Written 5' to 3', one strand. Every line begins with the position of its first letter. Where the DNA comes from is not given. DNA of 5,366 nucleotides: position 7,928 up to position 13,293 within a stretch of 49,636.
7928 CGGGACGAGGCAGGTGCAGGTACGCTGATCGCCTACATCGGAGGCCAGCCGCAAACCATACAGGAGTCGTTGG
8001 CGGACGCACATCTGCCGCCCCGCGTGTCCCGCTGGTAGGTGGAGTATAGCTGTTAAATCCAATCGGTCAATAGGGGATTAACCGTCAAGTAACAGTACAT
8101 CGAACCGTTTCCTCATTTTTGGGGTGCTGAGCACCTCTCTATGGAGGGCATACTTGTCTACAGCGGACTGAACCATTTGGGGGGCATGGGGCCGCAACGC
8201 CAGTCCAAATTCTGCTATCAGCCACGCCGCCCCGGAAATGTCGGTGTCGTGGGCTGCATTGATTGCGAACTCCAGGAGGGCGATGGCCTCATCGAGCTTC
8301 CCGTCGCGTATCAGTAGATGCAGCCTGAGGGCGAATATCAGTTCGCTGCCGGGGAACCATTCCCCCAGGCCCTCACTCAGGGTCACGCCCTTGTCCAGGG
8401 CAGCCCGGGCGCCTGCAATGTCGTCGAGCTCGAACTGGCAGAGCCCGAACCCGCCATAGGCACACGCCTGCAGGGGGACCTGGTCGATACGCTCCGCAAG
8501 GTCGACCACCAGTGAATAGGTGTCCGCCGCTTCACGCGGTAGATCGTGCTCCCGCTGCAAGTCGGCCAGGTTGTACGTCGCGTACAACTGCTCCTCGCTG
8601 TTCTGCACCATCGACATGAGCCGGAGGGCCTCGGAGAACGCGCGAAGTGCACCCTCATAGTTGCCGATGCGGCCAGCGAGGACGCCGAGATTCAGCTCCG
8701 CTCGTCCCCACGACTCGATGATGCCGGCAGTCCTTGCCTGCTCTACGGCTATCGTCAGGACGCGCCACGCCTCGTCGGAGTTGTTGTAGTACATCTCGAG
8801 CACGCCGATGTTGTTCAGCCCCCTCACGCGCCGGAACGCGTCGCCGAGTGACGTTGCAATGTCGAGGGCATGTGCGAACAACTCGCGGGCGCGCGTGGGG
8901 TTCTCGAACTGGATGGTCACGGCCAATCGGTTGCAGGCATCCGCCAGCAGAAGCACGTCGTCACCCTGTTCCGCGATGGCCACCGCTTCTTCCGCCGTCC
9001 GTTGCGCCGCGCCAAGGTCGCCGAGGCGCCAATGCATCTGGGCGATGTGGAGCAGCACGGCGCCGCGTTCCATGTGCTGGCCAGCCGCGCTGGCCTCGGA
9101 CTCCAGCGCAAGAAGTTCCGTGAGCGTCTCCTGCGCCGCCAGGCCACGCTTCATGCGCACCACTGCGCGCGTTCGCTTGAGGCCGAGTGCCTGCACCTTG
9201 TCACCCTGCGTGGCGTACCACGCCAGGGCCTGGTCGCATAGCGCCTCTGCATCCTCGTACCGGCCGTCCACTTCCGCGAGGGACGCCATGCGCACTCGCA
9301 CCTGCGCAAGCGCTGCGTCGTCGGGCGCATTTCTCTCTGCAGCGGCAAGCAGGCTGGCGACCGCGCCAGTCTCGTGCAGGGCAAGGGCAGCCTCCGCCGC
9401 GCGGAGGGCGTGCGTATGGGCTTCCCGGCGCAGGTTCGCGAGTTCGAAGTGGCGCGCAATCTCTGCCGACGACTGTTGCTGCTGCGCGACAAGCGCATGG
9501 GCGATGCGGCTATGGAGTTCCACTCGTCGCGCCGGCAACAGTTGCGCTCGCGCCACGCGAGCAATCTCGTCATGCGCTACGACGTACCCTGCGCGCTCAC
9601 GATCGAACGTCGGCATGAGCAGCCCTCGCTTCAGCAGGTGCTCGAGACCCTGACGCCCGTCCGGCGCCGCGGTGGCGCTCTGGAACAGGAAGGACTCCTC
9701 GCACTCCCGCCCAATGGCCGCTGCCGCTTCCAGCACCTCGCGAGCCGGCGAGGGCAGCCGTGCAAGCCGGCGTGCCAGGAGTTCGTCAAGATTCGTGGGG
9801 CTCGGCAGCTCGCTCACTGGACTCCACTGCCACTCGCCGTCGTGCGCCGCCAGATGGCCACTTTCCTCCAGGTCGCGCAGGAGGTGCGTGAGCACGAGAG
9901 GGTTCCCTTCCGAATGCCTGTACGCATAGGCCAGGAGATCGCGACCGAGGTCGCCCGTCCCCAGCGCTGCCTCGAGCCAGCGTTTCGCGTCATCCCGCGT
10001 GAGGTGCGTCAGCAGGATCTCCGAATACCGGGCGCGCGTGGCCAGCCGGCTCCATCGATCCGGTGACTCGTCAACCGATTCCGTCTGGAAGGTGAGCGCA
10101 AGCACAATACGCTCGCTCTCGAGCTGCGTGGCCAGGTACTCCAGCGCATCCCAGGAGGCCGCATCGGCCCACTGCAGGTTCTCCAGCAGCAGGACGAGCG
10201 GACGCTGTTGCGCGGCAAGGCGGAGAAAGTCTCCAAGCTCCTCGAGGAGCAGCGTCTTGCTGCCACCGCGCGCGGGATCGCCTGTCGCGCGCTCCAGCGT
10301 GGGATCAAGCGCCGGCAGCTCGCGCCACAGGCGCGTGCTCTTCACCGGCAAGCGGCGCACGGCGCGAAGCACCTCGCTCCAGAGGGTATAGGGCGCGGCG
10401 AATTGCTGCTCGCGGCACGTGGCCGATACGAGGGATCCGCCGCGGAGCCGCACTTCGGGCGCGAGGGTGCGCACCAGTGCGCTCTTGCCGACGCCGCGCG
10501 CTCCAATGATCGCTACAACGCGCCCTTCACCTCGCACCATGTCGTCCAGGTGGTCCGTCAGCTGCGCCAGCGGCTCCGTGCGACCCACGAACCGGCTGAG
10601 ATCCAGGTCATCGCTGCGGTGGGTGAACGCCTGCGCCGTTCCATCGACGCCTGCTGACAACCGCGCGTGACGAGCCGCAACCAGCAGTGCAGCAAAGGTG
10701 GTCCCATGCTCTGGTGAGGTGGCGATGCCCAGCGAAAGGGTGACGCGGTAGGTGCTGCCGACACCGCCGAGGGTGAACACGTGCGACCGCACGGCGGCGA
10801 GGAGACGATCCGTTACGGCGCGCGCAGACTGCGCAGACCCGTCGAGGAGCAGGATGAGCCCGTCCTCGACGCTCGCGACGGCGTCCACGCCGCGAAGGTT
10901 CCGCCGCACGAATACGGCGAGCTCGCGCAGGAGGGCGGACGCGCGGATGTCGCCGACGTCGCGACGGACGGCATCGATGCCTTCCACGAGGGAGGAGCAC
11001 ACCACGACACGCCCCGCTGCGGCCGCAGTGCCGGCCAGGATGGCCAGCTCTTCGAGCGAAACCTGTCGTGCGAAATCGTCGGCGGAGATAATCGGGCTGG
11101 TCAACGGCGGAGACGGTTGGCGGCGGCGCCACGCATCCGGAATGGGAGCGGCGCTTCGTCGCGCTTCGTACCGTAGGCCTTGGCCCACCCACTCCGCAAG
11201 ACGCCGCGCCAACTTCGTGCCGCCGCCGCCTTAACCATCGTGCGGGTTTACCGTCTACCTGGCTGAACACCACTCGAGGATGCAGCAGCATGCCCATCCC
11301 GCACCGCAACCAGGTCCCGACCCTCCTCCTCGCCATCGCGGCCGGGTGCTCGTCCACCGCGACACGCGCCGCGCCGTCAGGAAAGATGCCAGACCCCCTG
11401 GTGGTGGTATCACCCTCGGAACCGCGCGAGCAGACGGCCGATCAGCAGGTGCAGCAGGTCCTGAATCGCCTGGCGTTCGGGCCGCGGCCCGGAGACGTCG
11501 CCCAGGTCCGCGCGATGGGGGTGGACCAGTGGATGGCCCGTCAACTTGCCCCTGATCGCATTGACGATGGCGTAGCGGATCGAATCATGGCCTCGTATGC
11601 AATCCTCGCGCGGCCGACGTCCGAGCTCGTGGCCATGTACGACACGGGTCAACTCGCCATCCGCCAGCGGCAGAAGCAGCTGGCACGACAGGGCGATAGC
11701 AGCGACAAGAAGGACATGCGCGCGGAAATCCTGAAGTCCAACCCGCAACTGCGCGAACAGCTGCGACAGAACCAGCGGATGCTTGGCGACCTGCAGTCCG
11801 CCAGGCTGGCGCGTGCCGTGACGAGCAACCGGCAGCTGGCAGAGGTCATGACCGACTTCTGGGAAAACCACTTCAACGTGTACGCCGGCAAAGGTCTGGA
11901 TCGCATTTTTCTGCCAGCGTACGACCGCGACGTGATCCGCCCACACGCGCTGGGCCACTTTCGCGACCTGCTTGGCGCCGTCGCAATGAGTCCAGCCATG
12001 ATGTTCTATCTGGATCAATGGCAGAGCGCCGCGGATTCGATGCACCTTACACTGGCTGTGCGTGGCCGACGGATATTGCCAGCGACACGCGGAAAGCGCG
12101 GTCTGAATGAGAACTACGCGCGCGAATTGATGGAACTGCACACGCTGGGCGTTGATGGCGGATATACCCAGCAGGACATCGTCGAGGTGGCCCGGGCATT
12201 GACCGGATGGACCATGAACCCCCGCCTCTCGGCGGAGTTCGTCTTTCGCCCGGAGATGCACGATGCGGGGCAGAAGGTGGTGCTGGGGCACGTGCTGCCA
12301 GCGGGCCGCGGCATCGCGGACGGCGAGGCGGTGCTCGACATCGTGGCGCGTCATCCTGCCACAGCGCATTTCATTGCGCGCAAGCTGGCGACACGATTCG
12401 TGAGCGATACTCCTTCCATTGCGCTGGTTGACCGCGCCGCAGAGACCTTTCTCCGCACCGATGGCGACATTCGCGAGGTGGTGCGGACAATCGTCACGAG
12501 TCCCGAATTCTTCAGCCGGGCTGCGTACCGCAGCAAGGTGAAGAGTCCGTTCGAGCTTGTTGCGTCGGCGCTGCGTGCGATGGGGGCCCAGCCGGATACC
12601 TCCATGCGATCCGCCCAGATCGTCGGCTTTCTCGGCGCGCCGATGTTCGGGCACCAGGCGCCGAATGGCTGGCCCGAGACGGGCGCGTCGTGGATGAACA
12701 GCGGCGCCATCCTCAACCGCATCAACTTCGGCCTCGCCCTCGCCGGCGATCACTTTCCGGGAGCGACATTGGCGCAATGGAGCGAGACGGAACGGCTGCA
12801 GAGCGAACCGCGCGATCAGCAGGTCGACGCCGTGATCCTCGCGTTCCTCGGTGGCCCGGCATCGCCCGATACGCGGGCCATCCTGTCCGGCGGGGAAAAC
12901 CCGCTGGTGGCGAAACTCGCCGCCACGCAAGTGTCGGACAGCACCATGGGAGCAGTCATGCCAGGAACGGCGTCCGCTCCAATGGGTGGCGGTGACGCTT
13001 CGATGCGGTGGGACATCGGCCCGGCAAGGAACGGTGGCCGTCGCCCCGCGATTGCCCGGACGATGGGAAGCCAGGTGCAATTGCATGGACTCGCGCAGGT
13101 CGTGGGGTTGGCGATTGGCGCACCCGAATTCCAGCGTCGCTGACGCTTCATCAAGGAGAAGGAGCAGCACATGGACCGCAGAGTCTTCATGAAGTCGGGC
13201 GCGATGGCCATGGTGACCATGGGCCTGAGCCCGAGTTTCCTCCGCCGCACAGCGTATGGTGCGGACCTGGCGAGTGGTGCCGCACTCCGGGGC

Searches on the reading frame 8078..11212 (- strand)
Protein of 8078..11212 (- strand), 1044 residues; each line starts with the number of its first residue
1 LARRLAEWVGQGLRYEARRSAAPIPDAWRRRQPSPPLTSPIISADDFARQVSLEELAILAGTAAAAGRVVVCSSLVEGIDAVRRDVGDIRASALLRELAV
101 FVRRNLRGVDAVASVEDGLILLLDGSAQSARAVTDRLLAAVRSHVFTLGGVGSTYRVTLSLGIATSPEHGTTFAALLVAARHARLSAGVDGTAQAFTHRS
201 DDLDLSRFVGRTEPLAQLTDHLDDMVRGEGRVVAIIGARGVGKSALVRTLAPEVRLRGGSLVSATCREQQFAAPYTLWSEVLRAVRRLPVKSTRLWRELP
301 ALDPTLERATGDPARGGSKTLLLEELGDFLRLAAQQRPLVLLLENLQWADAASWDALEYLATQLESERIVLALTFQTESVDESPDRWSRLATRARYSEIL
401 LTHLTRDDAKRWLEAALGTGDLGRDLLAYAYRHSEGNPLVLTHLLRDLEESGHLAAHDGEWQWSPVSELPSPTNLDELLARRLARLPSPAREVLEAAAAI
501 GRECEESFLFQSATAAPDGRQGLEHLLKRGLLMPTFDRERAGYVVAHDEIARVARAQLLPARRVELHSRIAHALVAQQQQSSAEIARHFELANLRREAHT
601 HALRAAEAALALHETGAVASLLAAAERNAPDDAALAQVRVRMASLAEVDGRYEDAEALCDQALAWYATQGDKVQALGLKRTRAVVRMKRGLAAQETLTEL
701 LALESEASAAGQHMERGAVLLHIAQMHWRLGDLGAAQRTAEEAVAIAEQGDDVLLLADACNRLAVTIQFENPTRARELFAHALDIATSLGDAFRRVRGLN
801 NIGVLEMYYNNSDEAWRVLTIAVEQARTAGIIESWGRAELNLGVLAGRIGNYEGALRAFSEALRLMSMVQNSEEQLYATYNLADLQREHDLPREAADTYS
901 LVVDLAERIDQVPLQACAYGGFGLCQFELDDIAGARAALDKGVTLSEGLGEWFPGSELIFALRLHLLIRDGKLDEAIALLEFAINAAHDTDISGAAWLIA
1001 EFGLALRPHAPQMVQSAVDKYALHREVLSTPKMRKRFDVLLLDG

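Call 75: search_protein_families(library=pfam, proteins=[window:8078-11212:-], max_evalue=0.00001)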
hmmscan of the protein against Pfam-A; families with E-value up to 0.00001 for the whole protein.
window:8078-11212:- (1044 aa): 4 families
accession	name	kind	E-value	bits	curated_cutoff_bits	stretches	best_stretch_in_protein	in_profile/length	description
PF13191.12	AAA_16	-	7.9e-28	98.5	32.6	1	207-370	1-165/167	AAA ATPase domain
PF13424.12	TPR_12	-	9.1e-15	55.1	30.1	0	838-907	5-76/77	Tetratricopeptide repeat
PF13401.12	AAA_22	-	1.1e-07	32.6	27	1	229-378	4-125/130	AAA domain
PF13181.12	TPR_8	-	2e-06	28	25.7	0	720-748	4-32/34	Tetratricopeptide repeat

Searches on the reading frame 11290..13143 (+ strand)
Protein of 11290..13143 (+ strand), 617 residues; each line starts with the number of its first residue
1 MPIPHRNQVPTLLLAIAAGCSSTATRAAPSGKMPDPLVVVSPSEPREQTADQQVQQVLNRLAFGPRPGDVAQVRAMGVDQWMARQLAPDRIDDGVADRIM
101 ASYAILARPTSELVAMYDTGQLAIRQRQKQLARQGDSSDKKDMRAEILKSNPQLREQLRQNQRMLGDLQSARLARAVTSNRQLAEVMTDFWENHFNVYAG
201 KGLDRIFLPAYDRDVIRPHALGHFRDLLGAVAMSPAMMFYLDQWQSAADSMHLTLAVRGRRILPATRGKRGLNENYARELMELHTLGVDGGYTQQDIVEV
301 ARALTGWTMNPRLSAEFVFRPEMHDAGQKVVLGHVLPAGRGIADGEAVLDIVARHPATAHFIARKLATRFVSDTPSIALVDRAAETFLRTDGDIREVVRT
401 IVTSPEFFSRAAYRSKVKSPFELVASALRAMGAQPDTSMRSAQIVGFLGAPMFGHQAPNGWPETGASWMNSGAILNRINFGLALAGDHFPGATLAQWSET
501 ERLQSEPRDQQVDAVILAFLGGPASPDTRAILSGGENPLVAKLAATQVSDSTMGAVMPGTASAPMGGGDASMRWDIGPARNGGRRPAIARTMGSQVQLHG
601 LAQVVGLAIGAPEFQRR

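Call 75: search_protein_families(library=pfam, proteins=[window:11290-13143:+], max_evalue=0.00001)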
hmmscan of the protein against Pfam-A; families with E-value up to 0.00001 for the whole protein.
window:11290-13143:+ (617 aa): 1 family
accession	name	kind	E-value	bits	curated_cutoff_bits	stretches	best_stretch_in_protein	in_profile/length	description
PF08811.16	DUF1800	-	2.7e-138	462.1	26.1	1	57-616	2-419/419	Protein of unknown function (DUF1800)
